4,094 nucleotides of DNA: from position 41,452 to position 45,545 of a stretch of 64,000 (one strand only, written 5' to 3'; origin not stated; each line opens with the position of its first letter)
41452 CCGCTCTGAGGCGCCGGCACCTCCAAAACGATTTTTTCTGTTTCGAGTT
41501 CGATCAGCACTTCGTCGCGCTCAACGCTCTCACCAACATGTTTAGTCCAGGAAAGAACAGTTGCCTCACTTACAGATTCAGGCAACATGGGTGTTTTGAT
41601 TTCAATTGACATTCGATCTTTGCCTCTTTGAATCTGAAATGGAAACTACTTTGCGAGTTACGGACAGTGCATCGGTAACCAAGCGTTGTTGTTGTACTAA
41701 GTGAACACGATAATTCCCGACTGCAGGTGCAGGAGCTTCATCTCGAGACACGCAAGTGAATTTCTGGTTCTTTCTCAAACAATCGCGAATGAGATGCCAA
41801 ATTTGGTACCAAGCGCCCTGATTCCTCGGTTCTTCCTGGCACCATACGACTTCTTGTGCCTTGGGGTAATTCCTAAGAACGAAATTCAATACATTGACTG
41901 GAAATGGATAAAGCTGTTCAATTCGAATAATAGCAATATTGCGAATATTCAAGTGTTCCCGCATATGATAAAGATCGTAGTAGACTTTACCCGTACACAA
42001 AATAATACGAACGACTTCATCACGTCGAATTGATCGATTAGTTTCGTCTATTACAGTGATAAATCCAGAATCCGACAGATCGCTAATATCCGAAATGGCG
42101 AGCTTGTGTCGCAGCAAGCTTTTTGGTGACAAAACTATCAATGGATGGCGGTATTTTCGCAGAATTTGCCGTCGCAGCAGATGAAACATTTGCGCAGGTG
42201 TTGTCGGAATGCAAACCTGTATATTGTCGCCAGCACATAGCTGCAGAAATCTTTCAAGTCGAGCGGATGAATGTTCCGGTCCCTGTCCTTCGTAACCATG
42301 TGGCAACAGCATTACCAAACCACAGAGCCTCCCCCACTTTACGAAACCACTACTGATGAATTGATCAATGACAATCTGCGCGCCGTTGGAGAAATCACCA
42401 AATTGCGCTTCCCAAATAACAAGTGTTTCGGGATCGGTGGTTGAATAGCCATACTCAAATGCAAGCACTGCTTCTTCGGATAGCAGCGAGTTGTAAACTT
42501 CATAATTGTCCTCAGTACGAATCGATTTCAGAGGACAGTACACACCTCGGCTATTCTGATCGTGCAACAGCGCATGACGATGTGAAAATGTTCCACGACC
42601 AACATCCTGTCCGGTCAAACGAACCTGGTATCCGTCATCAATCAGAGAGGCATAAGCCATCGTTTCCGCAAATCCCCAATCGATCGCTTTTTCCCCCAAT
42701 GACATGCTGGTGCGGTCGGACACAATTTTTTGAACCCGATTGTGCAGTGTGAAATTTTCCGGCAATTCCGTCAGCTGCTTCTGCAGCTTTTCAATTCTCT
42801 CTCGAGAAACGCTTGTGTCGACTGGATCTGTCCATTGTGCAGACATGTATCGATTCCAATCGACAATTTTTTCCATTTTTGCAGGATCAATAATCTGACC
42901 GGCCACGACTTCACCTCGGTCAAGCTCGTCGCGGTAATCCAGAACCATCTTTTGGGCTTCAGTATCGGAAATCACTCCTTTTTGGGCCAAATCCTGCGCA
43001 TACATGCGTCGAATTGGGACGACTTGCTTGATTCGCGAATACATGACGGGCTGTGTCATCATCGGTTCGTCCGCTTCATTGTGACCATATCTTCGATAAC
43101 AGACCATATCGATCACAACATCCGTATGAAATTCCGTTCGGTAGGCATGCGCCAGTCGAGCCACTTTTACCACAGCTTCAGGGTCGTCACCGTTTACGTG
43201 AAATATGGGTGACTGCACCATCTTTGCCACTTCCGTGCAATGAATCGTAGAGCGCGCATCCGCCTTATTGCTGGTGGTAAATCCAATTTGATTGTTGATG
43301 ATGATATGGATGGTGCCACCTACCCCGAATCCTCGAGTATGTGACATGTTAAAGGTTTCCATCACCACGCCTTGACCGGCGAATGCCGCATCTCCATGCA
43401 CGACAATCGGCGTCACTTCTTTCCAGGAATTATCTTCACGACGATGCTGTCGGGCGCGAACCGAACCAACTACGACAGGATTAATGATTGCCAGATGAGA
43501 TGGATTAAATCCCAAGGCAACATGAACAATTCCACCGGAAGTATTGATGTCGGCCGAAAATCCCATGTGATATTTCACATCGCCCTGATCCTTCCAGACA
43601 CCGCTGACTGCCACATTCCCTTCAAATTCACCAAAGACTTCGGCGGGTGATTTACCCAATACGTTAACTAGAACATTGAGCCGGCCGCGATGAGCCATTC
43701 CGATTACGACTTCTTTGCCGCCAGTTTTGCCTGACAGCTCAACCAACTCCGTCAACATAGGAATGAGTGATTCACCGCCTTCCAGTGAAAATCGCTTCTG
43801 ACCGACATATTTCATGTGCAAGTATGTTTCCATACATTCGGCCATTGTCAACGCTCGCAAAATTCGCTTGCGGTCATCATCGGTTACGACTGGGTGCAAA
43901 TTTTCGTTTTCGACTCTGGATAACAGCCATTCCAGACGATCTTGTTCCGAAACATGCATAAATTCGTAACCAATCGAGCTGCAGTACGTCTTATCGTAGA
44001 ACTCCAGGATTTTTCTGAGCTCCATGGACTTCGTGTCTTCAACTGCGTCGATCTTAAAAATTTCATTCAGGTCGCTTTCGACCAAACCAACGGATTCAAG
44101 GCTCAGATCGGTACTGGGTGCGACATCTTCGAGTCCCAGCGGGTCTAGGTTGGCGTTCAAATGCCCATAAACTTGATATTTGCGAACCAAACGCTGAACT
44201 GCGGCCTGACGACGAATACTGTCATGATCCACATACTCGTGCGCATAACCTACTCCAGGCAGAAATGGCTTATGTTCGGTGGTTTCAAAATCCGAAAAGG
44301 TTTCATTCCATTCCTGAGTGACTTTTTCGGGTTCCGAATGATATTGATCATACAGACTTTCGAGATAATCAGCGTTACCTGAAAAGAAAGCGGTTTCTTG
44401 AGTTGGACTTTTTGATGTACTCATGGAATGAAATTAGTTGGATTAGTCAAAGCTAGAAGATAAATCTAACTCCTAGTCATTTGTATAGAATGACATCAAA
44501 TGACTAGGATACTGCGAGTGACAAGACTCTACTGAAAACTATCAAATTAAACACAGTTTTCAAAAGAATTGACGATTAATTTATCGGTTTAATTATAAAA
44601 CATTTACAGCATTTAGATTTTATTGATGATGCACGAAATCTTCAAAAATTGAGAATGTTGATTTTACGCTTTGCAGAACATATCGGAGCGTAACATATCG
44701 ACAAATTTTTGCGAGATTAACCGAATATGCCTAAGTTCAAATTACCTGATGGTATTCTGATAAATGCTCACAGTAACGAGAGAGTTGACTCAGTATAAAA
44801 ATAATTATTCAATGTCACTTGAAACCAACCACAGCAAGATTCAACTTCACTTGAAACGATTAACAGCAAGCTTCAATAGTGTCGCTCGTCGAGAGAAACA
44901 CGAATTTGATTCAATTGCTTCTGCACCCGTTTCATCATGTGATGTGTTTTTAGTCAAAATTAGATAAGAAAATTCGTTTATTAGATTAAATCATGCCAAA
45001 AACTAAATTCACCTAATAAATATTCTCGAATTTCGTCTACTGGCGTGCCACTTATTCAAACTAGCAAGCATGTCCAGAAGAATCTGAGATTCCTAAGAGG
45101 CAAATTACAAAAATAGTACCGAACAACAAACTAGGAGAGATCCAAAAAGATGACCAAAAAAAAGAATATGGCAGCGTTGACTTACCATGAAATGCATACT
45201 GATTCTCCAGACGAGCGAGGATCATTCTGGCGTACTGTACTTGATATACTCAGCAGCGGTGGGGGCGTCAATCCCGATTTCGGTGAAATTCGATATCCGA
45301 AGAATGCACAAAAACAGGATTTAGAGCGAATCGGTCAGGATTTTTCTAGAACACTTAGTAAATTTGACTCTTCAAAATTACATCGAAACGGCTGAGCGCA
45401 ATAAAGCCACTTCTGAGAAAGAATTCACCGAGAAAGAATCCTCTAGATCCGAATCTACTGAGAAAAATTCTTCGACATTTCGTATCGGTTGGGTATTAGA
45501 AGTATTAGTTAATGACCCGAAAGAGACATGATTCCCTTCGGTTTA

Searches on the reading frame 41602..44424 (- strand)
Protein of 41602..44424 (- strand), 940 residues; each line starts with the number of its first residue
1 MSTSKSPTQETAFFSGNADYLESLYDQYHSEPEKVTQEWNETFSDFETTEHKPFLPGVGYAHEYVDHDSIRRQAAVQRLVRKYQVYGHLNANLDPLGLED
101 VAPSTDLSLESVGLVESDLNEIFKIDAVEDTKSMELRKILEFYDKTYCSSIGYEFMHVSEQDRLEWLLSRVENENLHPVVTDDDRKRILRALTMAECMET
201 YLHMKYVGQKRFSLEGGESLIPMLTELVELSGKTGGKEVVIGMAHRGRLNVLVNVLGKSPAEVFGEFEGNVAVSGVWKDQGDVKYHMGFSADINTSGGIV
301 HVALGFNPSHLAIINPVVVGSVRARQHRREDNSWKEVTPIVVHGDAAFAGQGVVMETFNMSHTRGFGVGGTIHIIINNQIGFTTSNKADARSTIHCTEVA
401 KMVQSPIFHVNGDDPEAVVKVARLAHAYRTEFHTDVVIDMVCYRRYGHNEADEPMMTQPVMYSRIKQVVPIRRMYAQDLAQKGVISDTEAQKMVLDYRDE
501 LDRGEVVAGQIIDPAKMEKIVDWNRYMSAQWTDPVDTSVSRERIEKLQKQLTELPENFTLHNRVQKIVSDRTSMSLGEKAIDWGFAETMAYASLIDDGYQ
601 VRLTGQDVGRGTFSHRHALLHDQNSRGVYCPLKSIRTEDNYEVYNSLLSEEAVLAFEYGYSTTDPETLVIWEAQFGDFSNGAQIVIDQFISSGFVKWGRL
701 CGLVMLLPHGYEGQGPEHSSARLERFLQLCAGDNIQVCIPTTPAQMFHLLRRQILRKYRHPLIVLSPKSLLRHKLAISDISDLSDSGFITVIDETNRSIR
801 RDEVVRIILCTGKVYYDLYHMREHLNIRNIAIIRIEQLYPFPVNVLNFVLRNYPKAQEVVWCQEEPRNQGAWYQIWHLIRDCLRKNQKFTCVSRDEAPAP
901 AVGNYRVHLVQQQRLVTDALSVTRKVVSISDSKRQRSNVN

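Call 6: search_protein_families(library=pfam, proteins=[window:41602-44424:-])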
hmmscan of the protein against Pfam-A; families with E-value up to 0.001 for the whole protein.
window:41602-44424:- (940 aa): 4 families
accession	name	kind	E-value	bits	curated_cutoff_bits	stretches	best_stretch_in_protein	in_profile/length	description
PF02779.29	Transket_pyr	-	2.5e-52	177.5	27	1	580-772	2-173/174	Transketolase, pyrimidine binding domain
PF00676.26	E1_dh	-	6.5e-50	170.2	22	1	197-500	8-283/300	Dehydrogenase E1 component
PF16870.10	OxoGdeHyase_C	-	1.9e-45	154.8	27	1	778-920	2-151/151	2-oxoglutarate dehydrogenase C-terminal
PF16078.10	2-oxogl_dehyd_N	-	5e-08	32.8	27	1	12-47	3-38/41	2-oxoglutarate dehydrogenase N-terminus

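Call 42: search_protein_families(library=ncbifam, proteins=[window:41602-44424:-])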
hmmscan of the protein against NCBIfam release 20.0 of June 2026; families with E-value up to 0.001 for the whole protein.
window:41602-44424:- (940 aa): 5 families
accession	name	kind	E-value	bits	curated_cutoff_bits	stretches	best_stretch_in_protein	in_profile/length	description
NF006914.0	PRK09404.1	equivalog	0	1282.9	764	1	7-921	8-917/919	2-oxoglutarate dehydrogenase E1 component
TIGR00239.1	2oxo_dh_E1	equivalog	0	1151.1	770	1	15-920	3-931/931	2-oxoglutarate dehydrogenase E1 component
NF008907.0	PRK12270.1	equivalog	0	1121.2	878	1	66-921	392-1240/1241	multifunctional oxoglutarate decarboxylase/oxoglutarate dehydrogenase thiamine pyrophosphate-binding subunit/dihydrolipoyllysine-residue suc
TIGR03182.1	PDH_E1_alph_y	equivalog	4.4e-13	48.8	393.85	1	335-510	132-300/315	pyruvate dehydrogenase (acetyl-transferring) E1 component subunit alpha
TIGR03181.1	PDH_E1_alph_x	equivalog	4.8e-09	35.6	411.35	1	337-504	145-307/341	pyruvate dehydrogenase (acetyl-transferring) E1 component subunit alpha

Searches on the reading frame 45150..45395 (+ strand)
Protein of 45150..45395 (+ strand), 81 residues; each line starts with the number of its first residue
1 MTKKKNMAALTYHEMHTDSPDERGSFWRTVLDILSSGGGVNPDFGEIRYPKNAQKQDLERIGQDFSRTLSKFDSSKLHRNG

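Call 42: search_protein_families(library=ncbifam, proteins=[window:45150-45395:+])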
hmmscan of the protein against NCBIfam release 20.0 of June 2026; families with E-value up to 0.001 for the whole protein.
window:45150-45395:+ (81 aa): 0 families

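Call 95: search_protein_families(library=pfam, proteins=[window:45150-45395:+], max_evalue=0.1)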
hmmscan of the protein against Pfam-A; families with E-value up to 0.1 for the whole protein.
window:45150-45395:+ (81 aa): 0 families

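Call 96: search_protein_families(library=padloc, proteins=[window:45150-45395:+], max_evalue=0.01)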
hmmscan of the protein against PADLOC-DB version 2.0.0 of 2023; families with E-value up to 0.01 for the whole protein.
window:45150-45395:+ (81 aa): 0 families
